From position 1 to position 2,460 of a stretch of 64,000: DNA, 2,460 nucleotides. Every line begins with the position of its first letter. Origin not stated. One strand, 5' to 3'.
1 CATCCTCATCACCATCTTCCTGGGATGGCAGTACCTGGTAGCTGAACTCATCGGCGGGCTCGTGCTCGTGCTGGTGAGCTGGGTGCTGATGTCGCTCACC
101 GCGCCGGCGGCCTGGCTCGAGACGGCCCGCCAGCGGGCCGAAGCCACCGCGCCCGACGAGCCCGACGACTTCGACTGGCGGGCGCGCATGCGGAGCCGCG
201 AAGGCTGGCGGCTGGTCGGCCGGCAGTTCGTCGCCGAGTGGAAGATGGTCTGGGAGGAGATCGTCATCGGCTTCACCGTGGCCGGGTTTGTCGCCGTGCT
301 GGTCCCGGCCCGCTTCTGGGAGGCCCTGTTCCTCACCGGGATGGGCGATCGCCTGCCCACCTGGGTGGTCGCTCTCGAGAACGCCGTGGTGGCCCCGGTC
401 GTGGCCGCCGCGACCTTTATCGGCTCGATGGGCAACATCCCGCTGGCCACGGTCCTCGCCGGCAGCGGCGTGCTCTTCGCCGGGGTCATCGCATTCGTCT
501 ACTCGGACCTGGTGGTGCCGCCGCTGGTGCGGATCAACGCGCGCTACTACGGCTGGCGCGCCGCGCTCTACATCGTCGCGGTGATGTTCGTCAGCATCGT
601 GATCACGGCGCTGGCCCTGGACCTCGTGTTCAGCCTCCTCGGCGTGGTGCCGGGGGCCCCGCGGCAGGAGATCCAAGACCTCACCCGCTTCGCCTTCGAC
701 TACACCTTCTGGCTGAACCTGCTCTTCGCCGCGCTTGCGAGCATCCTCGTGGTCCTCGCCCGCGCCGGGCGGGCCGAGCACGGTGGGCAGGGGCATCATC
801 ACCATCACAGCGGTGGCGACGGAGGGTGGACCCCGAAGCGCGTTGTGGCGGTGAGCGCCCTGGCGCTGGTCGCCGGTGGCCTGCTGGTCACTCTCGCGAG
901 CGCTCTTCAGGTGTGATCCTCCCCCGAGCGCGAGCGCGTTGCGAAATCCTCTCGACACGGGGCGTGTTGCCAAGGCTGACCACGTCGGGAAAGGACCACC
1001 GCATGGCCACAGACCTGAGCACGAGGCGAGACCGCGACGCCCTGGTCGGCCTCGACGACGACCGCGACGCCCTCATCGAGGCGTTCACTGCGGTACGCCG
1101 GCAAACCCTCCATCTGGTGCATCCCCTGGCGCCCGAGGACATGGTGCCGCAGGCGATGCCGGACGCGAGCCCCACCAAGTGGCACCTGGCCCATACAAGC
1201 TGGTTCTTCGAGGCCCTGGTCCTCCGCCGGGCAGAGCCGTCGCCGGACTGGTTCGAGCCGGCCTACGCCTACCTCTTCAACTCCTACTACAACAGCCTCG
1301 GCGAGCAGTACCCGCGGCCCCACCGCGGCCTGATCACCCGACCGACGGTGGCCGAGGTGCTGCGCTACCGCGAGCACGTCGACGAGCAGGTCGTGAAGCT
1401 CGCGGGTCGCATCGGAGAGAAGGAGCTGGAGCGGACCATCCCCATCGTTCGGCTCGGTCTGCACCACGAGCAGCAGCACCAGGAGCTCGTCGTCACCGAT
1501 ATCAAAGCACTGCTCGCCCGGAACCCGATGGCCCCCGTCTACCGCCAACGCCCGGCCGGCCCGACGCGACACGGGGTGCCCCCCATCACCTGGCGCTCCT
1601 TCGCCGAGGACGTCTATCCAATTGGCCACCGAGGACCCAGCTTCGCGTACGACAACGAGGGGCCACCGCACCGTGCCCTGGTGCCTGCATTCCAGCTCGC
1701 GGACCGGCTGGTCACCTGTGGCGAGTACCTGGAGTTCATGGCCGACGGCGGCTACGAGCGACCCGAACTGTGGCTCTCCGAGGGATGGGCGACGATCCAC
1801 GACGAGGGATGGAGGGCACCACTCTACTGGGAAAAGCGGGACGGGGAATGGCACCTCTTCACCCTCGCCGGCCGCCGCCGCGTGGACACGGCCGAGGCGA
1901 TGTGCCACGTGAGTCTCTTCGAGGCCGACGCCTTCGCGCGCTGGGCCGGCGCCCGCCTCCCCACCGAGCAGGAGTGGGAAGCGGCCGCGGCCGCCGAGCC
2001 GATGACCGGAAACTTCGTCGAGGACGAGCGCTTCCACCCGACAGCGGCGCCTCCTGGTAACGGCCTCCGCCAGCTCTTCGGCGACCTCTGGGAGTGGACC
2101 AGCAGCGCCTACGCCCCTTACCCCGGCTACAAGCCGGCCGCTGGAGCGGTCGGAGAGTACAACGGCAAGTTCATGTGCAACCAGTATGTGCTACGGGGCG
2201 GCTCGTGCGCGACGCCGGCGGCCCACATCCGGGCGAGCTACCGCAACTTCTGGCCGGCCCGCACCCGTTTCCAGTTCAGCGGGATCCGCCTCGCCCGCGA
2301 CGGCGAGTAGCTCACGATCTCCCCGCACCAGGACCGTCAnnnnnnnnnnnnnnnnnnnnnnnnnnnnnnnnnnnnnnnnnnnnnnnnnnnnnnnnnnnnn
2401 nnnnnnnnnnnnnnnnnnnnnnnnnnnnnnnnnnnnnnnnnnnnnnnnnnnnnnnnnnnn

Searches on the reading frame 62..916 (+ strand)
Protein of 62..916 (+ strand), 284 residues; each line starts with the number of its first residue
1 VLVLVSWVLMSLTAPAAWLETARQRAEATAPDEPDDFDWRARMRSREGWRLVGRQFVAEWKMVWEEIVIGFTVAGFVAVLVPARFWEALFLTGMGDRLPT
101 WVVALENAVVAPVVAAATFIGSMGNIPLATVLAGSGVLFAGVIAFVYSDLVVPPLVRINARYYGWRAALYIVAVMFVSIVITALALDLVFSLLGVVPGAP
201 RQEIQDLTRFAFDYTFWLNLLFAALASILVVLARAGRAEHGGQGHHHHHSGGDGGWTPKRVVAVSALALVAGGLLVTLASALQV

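Call 54: search_protein_families(library=pfam, proteins=[window:62-916:+], max_evalue=0.001)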
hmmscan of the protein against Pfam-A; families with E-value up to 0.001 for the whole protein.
window:62-916:+ (284 aa): 1 family
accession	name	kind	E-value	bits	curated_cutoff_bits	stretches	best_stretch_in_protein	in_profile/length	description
PF03773.19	ArsP_1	-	2e-24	86.7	32.3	1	1-186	123-292/294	Predicted permease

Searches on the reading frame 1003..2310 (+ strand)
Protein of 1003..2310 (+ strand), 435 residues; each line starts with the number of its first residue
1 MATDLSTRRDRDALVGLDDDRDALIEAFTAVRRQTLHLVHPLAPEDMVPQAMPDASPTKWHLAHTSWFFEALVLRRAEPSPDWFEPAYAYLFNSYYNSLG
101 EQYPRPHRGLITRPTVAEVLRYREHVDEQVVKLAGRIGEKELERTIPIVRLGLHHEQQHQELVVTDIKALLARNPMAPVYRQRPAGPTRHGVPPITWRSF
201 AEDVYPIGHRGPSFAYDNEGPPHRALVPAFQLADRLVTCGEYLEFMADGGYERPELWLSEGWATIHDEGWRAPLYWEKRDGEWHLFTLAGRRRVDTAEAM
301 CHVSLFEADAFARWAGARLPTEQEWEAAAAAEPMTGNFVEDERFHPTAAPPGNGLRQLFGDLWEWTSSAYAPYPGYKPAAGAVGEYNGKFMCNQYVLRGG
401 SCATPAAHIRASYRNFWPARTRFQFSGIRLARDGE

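Call 54: search_protein_families(library=pfam, proteins=[window:1003-2310:+], max_evalue=0.001)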
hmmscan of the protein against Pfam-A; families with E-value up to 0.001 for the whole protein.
window:1003-2310:+ (435 aa): 2 families
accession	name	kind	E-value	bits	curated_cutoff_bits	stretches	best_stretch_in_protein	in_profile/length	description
PF03781.23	FGE-sulfatase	-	1.7e-32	113.5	23.3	2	213-343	20-136/255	Sulfatase-modifying factor enzyme 1-like domain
PF12867.12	DinB_2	-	1.8e-09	38.6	24.8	1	27-161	1-126/128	DinB superfamily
